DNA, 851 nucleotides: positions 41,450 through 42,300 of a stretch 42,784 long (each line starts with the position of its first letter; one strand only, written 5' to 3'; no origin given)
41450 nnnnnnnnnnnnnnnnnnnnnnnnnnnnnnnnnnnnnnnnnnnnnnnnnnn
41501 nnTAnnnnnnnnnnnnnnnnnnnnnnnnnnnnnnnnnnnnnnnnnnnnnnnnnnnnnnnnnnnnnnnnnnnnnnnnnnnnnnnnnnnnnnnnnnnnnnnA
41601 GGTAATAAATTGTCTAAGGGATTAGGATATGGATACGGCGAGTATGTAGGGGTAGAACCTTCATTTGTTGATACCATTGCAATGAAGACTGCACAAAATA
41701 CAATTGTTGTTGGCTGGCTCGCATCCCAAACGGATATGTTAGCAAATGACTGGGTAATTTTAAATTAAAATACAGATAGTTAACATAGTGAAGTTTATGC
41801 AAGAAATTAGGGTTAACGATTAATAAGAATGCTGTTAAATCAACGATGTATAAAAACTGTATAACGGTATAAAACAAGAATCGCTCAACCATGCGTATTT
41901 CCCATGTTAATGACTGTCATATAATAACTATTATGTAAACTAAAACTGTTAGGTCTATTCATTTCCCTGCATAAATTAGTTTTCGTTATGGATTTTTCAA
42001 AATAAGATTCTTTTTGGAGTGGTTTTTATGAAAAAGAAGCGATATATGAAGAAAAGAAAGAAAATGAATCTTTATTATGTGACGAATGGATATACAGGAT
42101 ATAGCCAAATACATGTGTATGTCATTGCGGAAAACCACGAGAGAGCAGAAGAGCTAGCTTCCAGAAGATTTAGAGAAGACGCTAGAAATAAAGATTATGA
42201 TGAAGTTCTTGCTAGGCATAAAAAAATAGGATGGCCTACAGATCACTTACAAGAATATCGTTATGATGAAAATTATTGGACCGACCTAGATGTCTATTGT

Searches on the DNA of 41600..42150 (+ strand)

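Call 71: search_dna_similar(query=window:41700-42100:+, collection=plasmids, mode=distant, max_rows=40, max_evalue=0.001)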
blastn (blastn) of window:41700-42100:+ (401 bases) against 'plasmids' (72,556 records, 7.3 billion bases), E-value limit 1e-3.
Records with a match: 75; places in all: 78; records where one place covers at least 80% of the query: 9.
Best place of each record, by identity: >=99% 9; 95-99% 1; 90-95% 15; 80-90% 20; 60-80% 30.
By first word of the organism name: Bacillus 72; Chromobacterium 1; Priestia 1; Lysinibacillus 1.
By predicted mobility (MOB-suite, as given by PLSDB): non-mobilizable 62; mobilizable 12; conjugative 1.
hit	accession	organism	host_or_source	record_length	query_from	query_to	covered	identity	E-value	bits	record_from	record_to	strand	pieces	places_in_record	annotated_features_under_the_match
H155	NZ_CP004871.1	Bacillus thuringiensis serovar kurstaki str. HD-1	soil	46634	1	401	100%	100.0%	0e+0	724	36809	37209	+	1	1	hypothetical protein | DUF2829 domain-containing protein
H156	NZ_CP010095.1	Bacillus thuringiensis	Dendrolimus sibericus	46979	1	401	100%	100.0%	0e+0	724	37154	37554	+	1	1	hypothetical protein | DUF2829 domain-containing protein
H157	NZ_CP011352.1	Bacillus thuringiensis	tobacco,single cell,roots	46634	1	401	100%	100.0%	0e+0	724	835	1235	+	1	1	hypothetical protein | DUF2829 domain-containing protein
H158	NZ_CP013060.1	Bacillus thuringiensis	organism,soil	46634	1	401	100%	100.0%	0e+0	724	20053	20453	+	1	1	hypothetical protein | DUF2829 domain-containing protein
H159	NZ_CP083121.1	Bacillus thuringiensis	whole organism,Biopesticide Delfin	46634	1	401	100%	100.0%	0e+0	724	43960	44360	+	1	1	hypothetical protein | DUF2829 domain-containing protein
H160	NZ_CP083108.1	Bacillus thuringiensis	whole organism,Biopesticide DiPel DF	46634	1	401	100%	100.0%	0e+0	724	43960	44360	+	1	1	hypothetical protein | DUF2829 domain-containing protein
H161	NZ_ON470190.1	Bacillus thuringiensis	-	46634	1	401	100%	100.0%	0e+0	724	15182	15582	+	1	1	hypothetical protein | DUF2829 domain-containing protein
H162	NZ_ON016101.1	Bacillus thuringiensis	-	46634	1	401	100%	100.0%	0e+0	724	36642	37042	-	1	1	hypothetical protein | DUF2829 domain-containing protein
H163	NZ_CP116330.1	Bacillus thuringiensis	soil sample,soil sample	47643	1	401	100%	100.0%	0e+0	724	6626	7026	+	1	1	hypothetical protein | DUF2829 domain-containing protein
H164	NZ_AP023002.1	Bacillus cereus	-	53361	1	315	79%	71.9%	8e-41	175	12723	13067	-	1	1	DUF2829 domain-containing protein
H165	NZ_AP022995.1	Bacillus cereus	-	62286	1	315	79%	71.9%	8e-41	175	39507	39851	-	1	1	DUF2829 domain-containing protein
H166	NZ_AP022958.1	Bacillus cereus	-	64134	1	315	79%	71.9%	8e-41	175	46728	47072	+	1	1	DUF2829 domain-containing protein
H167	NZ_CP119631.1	Bacillus paranthracis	white bream,bacteria culture,liver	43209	68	314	62%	89.5%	6e-87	327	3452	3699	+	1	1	hypothetical protein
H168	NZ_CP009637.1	Bacillus cereus 03BB108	Dust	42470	64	303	60%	90.4%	2e-87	330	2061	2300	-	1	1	none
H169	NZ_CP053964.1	Bacillus cereus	-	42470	64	303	60%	90.4%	2e-87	330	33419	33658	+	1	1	none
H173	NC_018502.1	Bacillus thuringiensis HD-771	-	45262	55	333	70%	67.9%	3e-9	70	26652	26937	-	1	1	hypothetical protein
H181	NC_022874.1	Bacillus thuringiensis YBT-1518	-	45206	78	277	50%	85.0%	2e-56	226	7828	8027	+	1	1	none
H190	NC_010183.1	Bacillus mycoides KBAB4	-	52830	49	313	31%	86.4%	3e-14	149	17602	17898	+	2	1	none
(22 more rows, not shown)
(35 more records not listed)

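Call 72: search_dna_similar(query=window:41700-42100:+, collection=phages, mode=distant, max_rows=40, max_evalue=0.001)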
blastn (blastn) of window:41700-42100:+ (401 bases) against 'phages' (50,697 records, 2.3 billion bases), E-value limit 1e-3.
Records with a match: 17; places in all: 18; records where one place covers at least 80% of the query: 6.
Best place of each record, by identity: >=99% 6; 90-95% 3; 80-90% 6; 60-80% 2.
By first word of the organism name: Bacillus 16; Ruminococcus 1.
By host as written in the record: Bacillus thuringiensis 4; Bacillus thuringiensis 4J1 2; Bacillus thuringiensis subsp. Kurstaki 2; Bacillus thuringiensis serovar tenebrionis strain YBT-1765 2; Bacillus cereus S58 1; - 1; Bacillus cereus 1; Bacillus cereus NC7401/2455 1; and 3 more.
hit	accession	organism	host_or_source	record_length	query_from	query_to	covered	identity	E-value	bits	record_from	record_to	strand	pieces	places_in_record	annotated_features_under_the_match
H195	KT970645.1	Bacillus phage phi4J1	Bacillus thuringiensis 4J1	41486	1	401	100%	100.0%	0e+0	724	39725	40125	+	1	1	hypothetical protein (x2)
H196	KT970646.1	Bacillus phage phiS58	Bacillus cereus S58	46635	1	401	100%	100.0%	0e+0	724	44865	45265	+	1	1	hypothetical protein (x2)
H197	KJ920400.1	Bacillus phage Waukesha92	Bacillus thuringiensis subsp. Kurstaki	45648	1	401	100%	100.0%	0e+0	724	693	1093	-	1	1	hypothetical protein (x2)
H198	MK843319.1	Bacillus phage vB_BthS-TP21T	-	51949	1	401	100%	100.0%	0e+0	724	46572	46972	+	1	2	hypothetical protein (x2)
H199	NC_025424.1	Bacillus phage Waukesha92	Bacillus thuringiensis subsp. Kurstaki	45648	1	401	100%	100.0%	0e+0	724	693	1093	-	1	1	hypothetical protein | DUF2829 domain-containing protein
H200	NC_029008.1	Bacillus phage phi4J1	Bacillus thuringiensis 4J1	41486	1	401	100%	100.0%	0e+0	724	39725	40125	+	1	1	hypothetical protein | DUF2829 domain-containing protein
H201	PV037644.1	Bacillus phage vB_BcM_CUBc25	Bacillus cereus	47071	59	401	61%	84.3%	2e-49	268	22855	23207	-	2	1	hypothetical protein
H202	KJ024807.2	Bacillus phage vB_BtS_BMBtp3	Bacillus thuringiensis serovar ...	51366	1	334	58%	79.7%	4e-33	202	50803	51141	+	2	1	hypothetical protein (x2)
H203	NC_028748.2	Bacillus phage vB_BtS_BMBtp3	Bacillus thuringiensis serovar ...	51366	1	334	58%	79.7%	4e-33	202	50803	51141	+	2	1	DUF2829 domain-containing protein | hypothetical protein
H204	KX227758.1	Bacillus phage PfNC7401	Bacillus cereus NC7401/2455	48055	64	335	42%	81.0%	2e-16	163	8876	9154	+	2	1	hypothetical protein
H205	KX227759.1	Bacillus phage PfIS075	Bacillus cereus IS075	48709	64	335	42%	81.0%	2e-16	163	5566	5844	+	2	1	hypothetical protein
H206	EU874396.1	Bacillus phage IEBH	Bacillus thuringiensis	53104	68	317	27%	92.6%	1e-19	161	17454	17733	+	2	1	none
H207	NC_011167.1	Bacillus phage IEBH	Bacillus thuringiensis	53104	68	317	27%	92.6%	1e-19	161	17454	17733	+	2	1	none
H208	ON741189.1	Bacillus phage vB_BceS_LY4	Bacillus cereus 367-H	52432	68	317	27%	90.7%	2e-16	151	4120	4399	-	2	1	none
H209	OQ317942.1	Bacillus phage 0105phi7-2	Bacillus thuringiensis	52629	300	394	24%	81.1%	3e-15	88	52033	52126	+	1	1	hypothetical protein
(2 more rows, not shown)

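Call 73: get_annotated_region(hit=H206, flank=400)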
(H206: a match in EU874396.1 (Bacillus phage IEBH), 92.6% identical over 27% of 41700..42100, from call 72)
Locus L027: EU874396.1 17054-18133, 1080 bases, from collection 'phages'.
description: Bacillus phage IEBH, complete genome.
organism: Bacillus phage IEBH (NCBI taxid 2884422)
taxonomy: Viruses; Duplodnaviria; Heunggongvirae; Uroviricota; Caudoviricetes; Cecivirus; Cecivirus IEBH
host: Bacillus thuringiensis; source: -; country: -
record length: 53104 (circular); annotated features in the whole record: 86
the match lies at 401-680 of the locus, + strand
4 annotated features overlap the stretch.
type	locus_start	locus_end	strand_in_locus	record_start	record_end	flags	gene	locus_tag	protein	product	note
CDS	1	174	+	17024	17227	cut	-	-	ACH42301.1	hypothetical protein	-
CDS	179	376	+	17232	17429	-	-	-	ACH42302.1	hypothetical protein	-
CDS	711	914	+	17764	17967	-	-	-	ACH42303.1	hypothetical protein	-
CDS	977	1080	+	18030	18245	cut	-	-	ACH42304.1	hypothetical protein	-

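Call 74: get_annotated_region(hit=H168, flank=400)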
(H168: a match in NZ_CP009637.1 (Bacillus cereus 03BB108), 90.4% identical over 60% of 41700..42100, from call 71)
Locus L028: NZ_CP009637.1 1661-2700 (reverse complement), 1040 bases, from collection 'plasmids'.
description: Bacillus cereus 03BB108 plasmid pBFI_5, complete sequence
organism: Bacillus cereus 03BB108 (NCBI taxid 451709)
taxonomy: Bacteria; Bacillota; Bacilli; Bacillales; Bacillaceae; Bacillus; Bacillus cereus; Bacillus cereus 03BB108
host: -; source: Dust; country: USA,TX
typing (MOB-suite, as given by PLSDB): non-mobilizable; replicon rep_cluster_845
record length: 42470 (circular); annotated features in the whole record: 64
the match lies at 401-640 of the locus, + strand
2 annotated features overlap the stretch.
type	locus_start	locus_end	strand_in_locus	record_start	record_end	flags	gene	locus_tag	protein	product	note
CDS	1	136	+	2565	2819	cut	-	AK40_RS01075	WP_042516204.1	hypothetical protein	-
CDS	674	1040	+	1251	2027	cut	terS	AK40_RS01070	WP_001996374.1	phage terminase small subunit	-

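Call 75: get_annotated_region(hit=H181, flank=400)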
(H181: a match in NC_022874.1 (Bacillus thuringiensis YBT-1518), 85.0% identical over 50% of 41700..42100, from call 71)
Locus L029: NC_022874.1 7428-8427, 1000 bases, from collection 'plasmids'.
description: Bacillus thuringiensis YBT-1518 plasmid pBMB0229, complete sequence
organism: Bacillus thuringiensis YBT-1518 (NCBI taxid 529122)
taxonomy: Bacteria; Bacillota; Bacilli; Bacillales; Bacillaceae; Bacillus; Bacillus thuringiensis; Bacillus thuringiensis YBT-1518
host: -; source: -; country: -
typing (MOB-suite, as given by PLSDB): non-mobilizable
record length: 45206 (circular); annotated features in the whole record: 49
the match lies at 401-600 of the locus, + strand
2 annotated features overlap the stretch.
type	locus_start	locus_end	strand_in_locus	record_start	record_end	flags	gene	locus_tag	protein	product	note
CDS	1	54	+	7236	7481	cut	-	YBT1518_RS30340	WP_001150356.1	hypothetical protein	-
CDS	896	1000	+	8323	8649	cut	-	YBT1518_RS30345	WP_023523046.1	HNH endonuclease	-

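Call 76: get_annotated_region(hit=H190, flank=400)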
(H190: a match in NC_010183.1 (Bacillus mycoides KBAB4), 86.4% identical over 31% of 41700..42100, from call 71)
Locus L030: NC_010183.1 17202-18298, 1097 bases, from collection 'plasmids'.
description: Bacillus mycoides KBAB4 plasmid pBWB404, complete sequence
organism: Bacillus mycoides KBAB4 (NCBI taxid 315730)
taxonomy: Bacteria; Bacillota; Bacilli; Bacillales; Bacillaceae; Bacillus; Bacillus mycoides; Bacillus mycoides KBAB4
host: -; source: -; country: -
typing (MOB-suite, as given by PLSDB): non-mobilizable; replicon rep_cluster_1520,rep_cluster_1698,rep_cluster_1912
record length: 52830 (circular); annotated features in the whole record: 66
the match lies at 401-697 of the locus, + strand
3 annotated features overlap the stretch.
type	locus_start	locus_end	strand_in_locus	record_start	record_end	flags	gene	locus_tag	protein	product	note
CDS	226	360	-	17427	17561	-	-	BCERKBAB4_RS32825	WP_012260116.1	hypothetical protein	-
CDS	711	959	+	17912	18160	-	-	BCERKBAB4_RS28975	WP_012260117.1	hypothetical protein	-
CDS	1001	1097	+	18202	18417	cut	-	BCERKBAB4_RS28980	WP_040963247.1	hypothetical protein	-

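Call 77: get_annotated_region(hit=H173, flank=400)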
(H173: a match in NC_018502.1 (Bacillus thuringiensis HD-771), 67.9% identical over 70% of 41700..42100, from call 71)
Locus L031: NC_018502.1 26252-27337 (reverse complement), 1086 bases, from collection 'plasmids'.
description: Bacillus thuringiensis HD-771 plasmid p05, complete sequence
organism: Bacillus thuringiensis HD-771 (NCBI taxid 1218175)
taxonomy: Bacteria; Bacillota; Bacilli; Bacillales; Bacillaceae; Bacillus; Bacillus thuringiensis; Bacillus thuringiensis HD-771
host: -; source: -; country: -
typing (MOB-suite, as given by PLSDB): non-mobilizable; replicon rep_cluster_1520
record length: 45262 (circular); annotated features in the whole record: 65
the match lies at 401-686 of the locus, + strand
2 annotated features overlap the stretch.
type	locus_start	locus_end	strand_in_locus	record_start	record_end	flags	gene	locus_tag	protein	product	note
CDS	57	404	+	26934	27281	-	-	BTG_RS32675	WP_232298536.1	hypothetical protein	-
CDS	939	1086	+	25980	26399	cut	-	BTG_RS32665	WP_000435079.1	hypothetical protein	-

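Call 78: get_annotated_region(hit=H164, flank=400)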
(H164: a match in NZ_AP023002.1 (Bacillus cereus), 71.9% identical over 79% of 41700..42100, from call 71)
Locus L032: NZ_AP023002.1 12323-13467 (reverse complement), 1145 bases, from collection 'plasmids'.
description: Bacillus cereus strain 30077 plasmid p30077_2, complete sequence
organism: Bacillus cereus (NCBI taxid 1396)
taxonomy: Bacteria; Bacillota; Bacilli; Bacillales; Bacillaceae; Bacillus; Bacillus cereus
host: -; source: -; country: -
typing (MOB-suite, as given by PLSDB): non-mobilizable
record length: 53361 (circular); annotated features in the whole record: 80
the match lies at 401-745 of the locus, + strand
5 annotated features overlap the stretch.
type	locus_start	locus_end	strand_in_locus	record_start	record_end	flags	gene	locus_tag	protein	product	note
CDS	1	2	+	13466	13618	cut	-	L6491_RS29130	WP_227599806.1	BC1881 family protein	-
CDS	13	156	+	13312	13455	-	-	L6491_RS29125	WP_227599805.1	hypothetical protein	-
CDS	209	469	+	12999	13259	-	-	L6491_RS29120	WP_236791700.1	DUF2829 domain-containing protein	-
CDS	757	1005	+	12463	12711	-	-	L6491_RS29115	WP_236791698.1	hypothetical protein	-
CDS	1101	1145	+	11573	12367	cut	terS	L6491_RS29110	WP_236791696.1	phage terminase small subunit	-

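Call 81: search_rna_families(source=window, start=41600, end=42150, threshold=evalue, max_evalue=5, show_alignments=2)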
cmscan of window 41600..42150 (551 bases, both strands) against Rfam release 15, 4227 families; matches with E-value up to 5: 1.
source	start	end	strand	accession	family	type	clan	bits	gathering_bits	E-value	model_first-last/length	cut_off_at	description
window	41703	41793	+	RF01177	snR67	Gene; snRNA; snoRNA; CD-box;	CL00053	14.6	55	2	1-83/83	no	Small nucleolar RNA snR67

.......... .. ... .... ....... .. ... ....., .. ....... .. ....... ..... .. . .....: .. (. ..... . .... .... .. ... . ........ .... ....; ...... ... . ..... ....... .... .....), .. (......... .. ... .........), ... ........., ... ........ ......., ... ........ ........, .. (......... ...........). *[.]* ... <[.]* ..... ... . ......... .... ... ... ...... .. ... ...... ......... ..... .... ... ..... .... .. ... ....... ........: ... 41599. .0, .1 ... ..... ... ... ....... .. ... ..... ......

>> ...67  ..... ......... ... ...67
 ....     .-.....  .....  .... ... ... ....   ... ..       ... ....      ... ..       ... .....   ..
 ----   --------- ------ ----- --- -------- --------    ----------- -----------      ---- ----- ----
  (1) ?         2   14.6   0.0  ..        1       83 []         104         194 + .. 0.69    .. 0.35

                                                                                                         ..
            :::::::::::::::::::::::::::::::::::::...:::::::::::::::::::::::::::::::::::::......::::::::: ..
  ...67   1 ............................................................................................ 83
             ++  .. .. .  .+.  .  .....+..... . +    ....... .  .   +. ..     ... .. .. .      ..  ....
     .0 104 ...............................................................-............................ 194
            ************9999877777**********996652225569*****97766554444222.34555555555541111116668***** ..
